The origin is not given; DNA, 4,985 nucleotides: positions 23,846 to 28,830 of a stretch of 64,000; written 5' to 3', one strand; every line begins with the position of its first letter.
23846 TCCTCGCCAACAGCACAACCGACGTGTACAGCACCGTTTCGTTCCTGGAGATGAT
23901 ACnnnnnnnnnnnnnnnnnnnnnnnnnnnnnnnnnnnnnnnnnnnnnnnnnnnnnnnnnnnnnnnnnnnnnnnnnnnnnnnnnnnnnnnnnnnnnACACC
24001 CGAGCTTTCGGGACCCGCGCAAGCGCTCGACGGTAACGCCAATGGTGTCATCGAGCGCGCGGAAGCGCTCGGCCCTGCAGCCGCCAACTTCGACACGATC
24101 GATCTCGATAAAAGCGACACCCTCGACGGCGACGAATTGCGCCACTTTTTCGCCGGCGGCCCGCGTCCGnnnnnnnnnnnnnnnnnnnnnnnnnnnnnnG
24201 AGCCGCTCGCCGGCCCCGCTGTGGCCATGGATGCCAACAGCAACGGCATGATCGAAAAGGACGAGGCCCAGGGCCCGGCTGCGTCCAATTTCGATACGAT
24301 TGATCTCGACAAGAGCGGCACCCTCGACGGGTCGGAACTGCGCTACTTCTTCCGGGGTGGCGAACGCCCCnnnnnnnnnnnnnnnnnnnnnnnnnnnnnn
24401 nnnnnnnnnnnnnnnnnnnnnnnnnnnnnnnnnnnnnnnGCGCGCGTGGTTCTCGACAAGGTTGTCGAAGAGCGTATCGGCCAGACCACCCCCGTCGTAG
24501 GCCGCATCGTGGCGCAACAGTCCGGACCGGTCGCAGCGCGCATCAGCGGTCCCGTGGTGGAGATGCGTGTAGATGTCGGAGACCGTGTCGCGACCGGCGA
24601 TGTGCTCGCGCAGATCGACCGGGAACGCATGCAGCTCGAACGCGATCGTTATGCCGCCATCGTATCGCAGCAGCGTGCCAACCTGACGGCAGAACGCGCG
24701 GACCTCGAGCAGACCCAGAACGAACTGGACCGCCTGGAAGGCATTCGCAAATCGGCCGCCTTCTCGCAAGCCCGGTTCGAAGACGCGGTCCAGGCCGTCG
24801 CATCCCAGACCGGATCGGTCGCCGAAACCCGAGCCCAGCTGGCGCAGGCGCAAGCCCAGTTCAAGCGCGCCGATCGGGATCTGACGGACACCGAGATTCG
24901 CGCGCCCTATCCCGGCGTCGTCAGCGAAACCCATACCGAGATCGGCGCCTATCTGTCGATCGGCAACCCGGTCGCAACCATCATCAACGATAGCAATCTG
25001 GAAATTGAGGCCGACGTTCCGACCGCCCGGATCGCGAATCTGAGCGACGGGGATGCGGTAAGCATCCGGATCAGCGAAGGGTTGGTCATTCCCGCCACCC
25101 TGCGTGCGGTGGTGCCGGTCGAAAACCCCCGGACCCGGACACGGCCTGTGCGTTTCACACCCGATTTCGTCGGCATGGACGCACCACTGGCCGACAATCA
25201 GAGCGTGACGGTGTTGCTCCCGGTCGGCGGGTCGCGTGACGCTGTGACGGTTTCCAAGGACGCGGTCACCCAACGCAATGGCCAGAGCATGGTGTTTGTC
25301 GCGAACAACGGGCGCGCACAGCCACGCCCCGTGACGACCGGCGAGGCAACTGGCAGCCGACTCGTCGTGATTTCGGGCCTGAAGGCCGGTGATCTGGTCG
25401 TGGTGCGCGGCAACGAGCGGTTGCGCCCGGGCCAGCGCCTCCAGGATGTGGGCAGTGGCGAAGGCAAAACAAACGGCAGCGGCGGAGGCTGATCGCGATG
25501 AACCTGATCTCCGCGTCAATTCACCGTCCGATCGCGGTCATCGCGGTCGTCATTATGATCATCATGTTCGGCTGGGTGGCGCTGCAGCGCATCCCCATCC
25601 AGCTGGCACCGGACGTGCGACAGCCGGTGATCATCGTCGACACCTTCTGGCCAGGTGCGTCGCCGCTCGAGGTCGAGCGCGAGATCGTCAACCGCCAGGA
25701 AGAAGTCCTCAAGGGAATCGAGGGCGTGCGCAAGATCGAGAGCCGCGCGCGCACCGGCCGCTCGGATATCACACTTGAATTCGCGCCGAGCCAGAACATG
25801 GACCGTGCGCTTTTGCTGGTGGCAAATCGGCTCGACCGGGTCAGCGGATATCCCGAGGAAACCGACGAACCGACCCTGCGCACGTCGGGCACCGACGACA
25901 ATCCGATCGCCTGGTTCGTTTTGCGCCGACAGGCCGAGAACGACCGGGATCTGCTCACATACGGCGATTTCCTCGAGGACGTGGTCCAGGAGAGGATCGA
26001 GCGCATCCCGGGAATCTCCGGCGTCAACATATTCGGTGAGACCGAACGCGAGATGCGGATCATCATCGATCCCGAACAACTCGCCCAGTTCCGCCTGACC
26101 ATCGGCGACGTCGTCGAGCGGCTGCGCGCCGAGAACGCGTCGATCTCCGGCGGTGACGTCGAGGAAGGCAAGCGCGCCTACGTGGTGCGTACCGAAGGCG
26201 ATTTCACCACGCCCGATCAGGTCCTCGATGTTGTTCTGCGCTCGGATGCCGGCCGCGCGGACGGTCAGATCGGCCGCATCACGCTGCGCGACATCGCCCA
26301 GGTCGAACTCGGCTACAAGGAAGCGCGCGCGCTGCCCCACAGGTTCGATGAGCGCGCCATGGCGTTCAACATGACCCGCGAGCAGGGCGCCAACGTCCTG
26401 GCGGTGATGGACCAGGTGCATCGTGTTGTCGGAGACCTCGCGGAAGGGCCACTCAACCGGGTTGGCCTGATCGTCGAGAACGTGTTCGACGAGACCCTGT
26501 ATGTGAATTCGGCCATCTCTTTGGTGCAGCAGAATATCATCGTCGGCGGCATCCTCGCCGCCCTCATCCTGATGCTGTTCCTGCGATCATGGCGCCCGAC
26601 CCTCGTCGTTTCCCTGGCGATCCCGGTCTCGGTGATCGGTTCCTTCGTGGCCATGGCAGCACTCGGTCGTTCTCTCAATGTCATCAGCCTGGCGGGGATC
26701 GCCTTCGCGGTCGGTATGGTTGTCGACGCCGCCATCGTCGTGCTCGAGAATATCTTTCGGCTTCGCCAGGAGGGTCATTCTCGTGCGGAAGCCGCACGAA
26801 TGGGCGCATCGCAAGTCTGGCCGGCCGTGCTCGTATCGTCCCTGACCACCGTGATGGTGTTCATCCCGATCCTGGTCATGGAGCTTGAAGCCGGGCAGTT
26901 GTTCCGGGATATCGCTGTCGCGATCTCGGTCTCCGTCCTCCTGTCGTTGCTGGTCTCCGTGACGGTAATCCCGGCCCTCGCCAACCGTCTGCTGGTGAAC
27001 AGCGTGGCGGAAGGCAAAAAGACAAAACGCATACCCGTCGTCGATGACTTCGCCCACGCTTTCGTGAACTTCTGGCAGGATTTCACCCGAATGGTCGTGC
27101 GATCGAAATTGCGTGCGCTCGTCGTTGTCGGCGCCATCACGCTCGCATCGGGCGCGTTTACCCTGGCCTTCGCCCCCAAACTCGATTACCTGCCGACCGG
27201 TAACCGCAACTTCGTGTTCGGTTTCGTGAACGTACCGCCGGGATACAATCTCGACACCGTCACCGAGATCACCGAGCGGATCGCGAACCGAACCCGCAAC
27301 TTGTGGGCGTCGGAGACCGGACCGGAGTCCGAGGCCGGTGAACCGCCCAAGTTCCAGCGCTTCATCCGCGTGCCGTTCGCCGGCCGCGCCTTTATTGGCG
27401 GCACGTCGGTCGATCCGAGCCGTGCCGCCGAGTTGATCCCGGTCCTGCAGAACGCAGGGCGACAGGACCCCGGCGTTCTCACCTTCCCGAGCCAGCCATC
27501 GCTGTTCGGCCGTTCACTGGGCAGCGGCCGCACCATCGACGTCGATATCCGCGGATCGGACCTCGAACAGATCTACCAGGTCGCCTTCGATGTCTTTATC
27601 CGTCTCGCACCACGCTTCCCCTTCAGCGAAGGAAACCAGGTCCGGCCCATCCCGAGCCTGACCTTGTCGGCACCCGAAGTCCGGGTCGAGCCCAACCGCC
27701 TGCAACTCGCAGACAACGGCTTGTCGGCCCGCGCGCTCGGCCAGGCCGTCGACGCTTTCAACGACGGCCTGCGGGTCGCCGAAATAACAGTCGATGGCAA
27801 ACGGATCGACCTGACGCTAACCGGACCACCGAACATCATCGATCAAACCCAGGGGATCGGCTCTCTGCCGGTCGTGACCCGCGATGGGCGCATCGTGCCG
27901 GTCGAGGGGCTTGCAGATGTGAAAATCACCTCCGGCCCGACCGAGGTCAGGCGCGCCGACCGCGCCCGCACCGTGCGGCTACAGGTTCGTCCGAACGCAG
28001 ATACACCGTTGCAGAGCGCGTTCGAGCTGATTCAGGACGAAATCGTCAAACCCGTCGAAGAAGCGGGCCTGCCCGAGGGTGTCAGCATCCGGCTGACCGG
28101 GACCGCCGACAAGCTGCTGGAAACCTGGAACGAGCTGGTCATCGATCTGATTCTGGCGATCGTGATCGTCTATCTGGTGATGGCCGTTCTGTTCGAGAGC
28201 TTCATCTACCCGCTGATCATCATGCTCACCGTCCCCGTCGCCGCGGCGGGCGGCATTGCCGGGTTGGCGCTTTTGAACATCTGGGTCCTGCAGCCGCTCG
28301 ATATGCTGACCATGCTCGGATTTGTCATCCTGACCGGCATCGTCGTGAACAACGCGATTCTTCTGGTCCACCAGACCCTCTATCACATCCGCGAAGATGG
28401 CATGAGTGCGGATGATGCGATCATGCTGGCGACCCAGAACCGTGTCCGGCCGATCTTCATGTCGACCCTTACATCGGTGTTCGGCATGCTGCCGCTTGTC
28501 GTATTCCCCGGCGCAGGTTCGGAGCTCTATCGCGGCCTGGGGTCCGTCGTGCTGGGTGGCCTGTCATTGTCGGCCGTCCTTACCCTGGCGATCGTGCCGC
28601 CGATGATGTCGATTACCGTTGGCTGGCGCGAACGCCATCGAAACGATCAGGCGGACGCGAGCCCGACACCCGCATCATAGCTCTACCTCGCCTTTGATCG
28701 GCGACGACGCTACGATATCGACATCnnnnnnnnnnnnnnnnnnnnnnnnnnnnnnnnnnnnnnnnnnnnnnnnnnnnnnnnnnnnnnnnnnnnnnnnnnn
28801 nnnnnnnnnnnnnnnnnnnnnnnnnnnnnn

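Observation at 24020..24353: RND efflux adaptor protein carrying a duplicated pair of EF-hand-like calcium-binding loops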

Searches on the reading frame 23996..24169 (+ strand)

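Call 44: search_protein_families(library=pfam, proteins=[window:23996-24169:+], max_evalue=10)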
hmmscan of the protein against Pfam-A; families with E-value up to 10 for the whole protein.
seq(58 aa): 5 families
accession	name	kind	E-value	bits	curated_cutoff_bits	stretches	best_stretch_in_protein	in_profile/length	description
PF13405.12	EF-hand_6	-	5e-05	23.1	25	1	32-53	6-27/30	EF-hand domain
PF00036.39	EF-hand_1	-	0.00029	20.6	25.4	1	32-53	6-27/29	EF hand domain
PF13499.12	EF-hand_7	-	0.00087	20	30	1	32-53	8-29/67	EF-hand domain pair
PF13202.12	EF-hand_5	-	0.0068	16.3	25.9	2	32-51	5-24/25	EF hand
PF14788.12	EF-hand_10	-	0.11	12.9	27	1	32-52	27-47/50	EF hand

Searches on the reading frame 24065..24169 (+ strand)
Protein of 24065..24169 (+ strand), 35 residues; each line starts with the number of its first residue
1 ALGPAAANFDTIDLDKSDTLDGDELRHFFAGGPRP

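Call 44: search_protein_families(library=pfam, proteins=[window:24065-24169:+], max_evalue=10)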
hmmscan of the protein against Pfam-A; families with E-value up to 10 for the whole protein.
seq(35 aa): 4 families
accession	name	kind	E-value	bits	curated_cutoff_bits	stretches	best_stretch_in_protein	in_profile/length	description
PF13405.12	EF-hand_6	-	0.00081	19.4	25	1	9-30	6-27/30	EF-hand domain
PF13499.12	EF-hand_7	-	0.0041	17.9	30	1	9-30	8-29/67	EF-hand domain pair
PF00036.39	EF-hand_1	-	0.0071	16.3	25.4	1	9-30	6-27/29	EF hand domain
PF14788.12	EF-hand_10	-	0.042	14.3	27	1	9-29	27-47/50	EF hand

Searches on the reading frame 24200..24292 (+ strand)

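Call 44: search_protein_families(library=pfam, proteins=[window:24200-24292:+], max_evalue=10)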
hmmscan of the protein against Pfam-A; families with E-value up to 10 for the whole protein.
seq(31 aa): 1 family
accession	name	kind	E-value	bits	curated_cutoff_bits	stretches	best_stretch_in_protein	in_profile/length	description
PF13202.12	EF-hand_5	-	0.052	13.5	25.9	1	9-22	7-20/25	EF hand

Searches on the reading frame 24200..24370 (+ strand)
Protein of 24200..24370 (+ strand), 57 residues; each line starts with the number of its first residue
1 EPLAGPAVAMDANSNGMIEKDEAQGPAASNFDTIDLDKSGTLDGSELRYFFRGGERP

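Call 44: search_protein_families(library=pfam, proteins=[window:24200-24370:+], max_evalue=10)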
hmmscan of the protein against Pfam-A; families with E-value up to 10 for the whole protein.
seq(57 aa): 7 families
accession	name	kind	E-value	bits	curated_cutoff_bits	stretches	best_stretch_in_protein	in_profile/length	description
PF00036.39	EF-hand_1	-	4.7e-07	29.3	25.4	2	31-52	6-27/29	EF hand domain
PF13202.12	EF-hand_5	-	5e-07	29.4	25.9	2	31-48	5-22/25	EF hand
PF13405.12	EF-hand_6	-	5.6e-07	29.2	25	2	31-52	6-27/30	EF-hand domain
PF13499.12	EF-hand_7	-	4.1e-05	24.3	30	1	31-53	8-30/67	EF-hand domain pair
PF23657.1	DUF7151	-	0.021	15.2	27.2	1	10-24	26-40/46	Domain of unknown function (DUF7151)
PF25578.1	EF-hand_STIM1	-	0.15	12.6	32.2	0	33-52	29-48/80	Stromal interaction molecule 1-like, EF-hand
PF14788.12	EF-hand_10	-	0.16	12.5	27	1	27-52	23-48/50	EF hand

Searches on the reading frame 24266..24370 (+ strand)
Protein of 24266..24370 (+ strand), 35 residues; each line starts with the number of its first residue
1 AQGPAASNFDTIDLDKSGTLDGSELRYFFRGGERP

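Call 44: search_protein_families(library=pfam, proteins=[window:24266-24370:+], max_evalue=10)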
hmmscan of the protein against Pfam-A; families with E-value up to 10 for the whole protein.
seq(35 aa): 5 families
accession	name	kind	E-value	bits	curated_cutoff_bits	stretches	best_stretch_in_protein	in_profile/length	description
PF13405.12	EF-hand_6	-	6.5e-05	22.8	25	1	9-30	6-27/30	EF-hand domain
PF00036.39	EF-hand_1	-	0.0002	21.1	25.4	1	9-30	6-27/29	EF hand domain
PF13202.12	EF-hand_5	-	0.00042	20.1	25.9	1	9-26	5-22/25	EF hand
PF13499.12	EF-hand_7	-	0.00069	20.4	30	1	9-31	8-30/67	EF-hand domain pair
PF14788.12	EF-hand_10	-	0.073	13.5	27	1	5-30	23-48/50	EF hand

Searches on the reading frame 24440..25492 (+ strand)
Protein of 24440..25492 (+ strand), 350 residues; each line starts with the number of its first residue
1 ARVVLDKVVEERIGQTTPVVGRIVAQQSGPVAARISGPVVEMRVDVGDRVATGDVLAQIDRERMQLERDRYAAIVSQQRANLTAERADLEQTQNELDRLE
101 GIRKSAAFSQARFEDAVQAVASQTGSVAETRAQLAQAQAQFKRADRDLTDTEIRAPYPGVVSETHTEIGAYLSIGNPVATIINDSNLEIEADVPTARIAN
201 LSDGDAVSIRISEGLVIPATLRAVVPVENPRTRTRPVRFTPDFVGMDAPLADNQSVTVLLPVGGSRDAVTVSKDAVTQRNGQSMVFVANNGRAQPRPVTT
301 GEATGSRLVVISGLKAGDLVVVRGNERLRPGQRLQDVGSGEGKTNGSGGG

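Call 37: search_solved_structures(query=window:24440-25492:+, max_evalue=0.00001)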
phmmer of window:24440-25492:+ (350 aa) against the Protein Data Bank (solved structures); distinct sequences matched with E-value up to 0.00001: 16.
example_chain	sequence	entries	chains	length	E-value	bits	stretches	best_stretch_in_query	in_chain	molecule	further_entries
6vej_P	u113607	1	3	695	1.3e-34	123.3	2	6-335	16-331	Probable Resistance-Nodulation-Cell Division (RND) efflux membrane fusion protein,Probable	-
20yy_D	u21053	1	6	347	2.4e-23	86.2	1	19-337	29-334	Multidrug efflux RND transporter periplasmic adaptor subunit MexJ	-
9j3d_D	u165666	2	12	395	7.3e-14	55.1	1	19-334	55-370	RND efflux system, MexC-like protein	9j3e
3lnn_A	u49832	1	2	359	1.7e-11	47.3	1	33-326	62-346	Membrane fusion protein (MFP) heavy metal cation efflux ZneB (CzcB-like)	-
3fpp_A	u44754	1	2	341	2.2e-11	46.9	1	15-323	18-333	Macrolide-specific efflux protein macA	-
5nik_D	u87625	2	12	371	3.1e-11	46.5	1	15-323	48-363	Macrolide export protein MacA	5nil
9qgy_G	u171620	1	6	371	6.6e-11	45.4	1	15-323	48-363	Macrolide export protein MacA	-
9tg4_D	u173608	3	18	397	2.1e-10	43.7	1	10-335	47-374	Multidrug efflux pump subunit AcrA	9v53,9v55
5v5s_D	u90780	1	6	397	2.3e-10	43.6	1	10-335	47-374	Multidrug efflux pump subunit AcrA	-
5ng5_E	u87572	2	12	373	3.8e-10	42.9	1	10-335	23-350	Multidrug efflux pump subunit AcrA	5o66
4l8j_A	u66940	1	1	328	1.3e-09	41.2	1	27-337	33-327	Putative efflux transporter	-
4dk0_A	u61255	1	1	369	4.1e-09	39.5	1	12-209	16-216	Putative MacA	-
4tko_B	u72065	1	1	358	1.3e-08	37.9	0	82-212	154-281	EmrA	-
4kks_A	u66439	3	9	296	2.5e-07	33.6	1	150-343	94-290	Membrane fusion protein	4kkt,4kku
8zal_A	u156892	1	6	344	4e-06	29.7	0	97-210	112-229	Multidrug export protein EmrA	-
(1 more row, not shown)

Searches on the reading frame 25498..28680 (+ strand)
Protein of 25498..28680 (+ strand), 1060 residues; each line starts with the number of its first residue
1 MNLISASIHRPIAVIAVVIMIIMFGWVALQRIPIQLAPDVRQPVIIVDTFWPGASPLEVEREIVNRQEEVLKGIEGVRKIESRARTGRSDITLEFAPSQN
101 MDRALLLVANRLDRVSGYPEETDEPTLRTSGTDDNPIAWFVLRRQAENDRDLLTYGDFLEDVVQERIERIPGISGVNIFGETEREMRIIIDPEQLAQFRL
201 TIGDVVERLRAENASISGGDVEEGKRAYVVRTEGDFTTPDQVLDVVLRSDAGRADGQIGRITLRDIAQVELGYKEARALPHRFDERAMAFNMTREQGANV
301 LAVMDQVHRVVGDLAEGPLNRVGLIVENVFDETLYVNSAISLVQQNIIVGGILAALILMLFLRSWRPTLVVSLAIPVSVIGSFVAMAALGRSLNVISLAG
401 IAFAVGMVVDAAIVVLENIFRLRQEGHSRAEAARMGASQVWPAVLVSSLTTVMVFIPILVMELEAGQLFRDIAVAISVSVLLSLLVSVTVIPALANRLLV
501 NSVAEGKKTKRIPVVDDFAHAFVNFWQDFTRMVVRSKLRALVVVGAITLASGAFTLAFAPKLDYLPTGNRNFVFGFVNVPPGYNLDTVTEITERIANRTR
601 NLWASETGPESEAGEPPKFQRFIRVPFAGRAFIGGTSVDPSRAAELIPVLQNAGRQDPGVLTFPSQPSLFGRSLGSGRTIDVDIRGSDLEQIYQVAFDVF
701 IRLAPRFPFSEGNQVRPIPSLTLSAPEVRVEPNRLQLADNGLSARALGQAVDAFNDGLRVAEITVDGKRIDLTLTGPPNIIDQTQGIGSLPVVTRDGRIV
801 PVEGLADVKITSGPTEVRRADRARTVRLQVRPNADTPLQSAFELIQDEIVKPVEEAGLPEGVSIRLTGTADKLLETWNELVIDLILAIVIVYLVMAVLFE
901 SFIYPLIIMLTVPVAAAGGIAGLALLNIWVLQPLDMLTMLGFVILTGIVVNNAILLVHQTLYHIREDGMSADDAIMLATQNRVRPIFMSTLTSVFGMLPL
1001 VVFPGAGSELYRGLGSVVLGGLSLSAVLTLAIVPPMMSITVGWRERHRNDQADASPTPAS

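Call 3: search_protein_families(library=pfam, proteins=[window:25498-28680:+], max_evalue=1)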
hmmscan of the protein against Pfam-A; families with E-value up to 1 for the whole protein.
window:25498-28680:+ (1060 aa): 2 families
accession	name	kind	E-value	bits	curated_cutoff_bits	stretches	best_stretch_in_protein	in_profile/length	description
PF00873.25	ACR_tran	-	3.6e-202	674.3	28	1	4-1036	2-1016/1021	AcrB/AcrD/AcrF family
PF03176.21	MMPL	-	1e-18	67.9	20.5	2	827-1046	91-311/333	MMPL family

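Call 4: search_protein_families(library=ncbifam, proteins=[window:25498-28680:+], max_evalue=0.01)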
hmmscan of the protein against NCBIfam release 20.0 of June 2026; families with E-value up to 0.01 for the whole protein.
window:25498-28680:+ (1060 aa): 25 families
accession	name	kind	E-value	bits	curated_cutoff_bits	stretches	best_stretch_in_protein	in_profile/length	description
NF033617.1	RND_permease_2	subfamily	2e-173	578.9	1250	1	6-1037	3-1004/1009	multidrug efflux RND transporter permease subunit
NF000282.2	RND_permease_1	subfamily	2.5e-144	482.5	1250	1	8-1035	5-1022/1029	multidrug efflux RND transporter permease subunit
TIGR00915.1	2A0602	subfamily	3.7e-125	419.1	940.35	2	8-597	6-596/1050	efflux RND transporter permease subunit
NF007905.0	PRK10614.1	equivalog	7.2e-110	368.2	1774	2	1-577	1-564/1025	multidrug efflux RND transporter permease subunit MdtC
NF007133.0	PRK09579.1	equivalog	1.3e-99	334.2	1763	1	1-1041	1-1003/1017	multidrug efflux RND transporter permease subunit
TIGR00914.1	2A0601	subfamily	5.3e-98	329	701.45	2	3-546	5-553/1051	CusA/CzcA family heavy metal efflux RND transporter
NF007798.0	PRK10503.1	equivalog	2.2e-96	323.5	1584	2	8-596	17-593/1040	MdtB/MuxB family multidrug efflux RND transporter permease subunit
NF007842.1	PRK10555.1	equivalog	1.3e-87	294.8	1854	2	8-596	6-594/1036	multidrug efflux RND transporter permease AcrD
NF007131.0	PRK09577.1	equivalog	2.5e-87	293.7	1768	2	8-589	6-585/1045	multidrug efflux RND transporter permease subunit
NF000037.1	RND_perm_OqxB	exception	3.5e-79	266.8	2200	1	6-1034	6-1028/1050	multidrug efflux RND transporter permease subunit OqxB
NF011706.2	PRK15127.1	equivalog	9e-74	249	2150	2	8-592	6-591/1049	multidrug efflux RND transporter permease subunit AcrB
TIGR00921.1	2A067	subfamily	4.4e-19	68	351.9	2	842-1047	152-353/733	hydrophobe/amphiphile efflux-3 (HAE3) family transporter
TIGR00833.1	actII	subfamily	1.2e-12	47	874.7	2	347-551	179-375/910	MMPL family RND transporter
TIGR03480.1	HpnN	hypoth_equivalog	4.7e-12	44.7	751.85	2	828-1049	213-432/862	hopanoid biosynthesis associated RND transporter like protein HpnN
NF009583.0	PRK13024.1-3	subfamily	6.6e-10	37.7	721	1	339-548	277-482/755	protein translocase subunit SecDF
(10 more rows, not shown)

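Call 36: search_solved_structures(query=window:25498-28680:+, max_evalue=1e-20)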
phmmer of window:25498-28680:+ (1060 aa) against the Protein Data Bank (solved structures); distinct sequences matched with E-value up to 1e-20: 80 (the best 60 are shown).
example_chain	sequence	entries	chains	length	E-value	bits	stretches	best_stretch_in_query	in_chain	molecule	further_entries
8yr0_A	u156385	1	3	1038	3.4e-91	309.8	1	7-1024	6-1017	Cation/multidrug efflux pump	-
7wlv_A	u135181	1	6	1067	1.9e-90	307.4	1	1-1034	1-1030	Efflux pump membrane transporter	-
8zxs_A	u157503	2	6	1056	4.8e-85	289.5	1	8-1040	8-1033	Efflux pump membrane transporter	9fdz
7cz9_A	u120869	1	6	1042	7e-85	288.9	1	8-1038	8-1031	Efflux pump membrane transporter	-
7m4p_A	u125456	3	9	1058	2.7e-80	273.8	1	7-598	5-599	Efflux pump membrane transporter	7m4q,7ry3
9lyq_B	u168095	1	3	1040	1.5e-79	271.3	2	8-583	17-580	Multidrug resistance protein MdtB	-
8z1u_A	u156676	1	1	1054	8.5e-79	268.8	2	8-559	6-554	Efflux pump membrane transporter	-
9e9f_B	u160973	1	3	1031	2.8e-78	267.1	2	8-533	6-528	Efflux pump membrane transporter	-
9qps_A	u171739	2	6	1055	6.3e-78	265.9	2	8-596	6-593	Multidrug resistance protein MdtF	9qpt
9qpr_C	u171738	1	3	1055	1.1e-77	265.2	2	8-596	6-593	Multidrug resistance protein MdtF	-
9lyj_C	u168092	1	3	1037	1.9e-77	264.3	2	8-596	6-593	Multidrug resistance protein MdtF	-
4mt1_A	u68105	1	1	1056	6.4e-77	262.6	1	8-1037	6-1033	Drug efflux protein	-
8deu_A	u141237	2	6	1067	1.2e-76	261.7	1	8-1037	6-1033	Efflux pump membrane transporter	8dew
8f3e_A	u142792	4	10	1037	1.6e-76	261.3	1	8-1036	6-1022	Efflux pump membrane transporter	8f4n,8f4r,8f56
6vks_A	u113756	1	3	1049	2.4e-76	260.7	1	8-1036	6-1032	Efflux pump membrane transporter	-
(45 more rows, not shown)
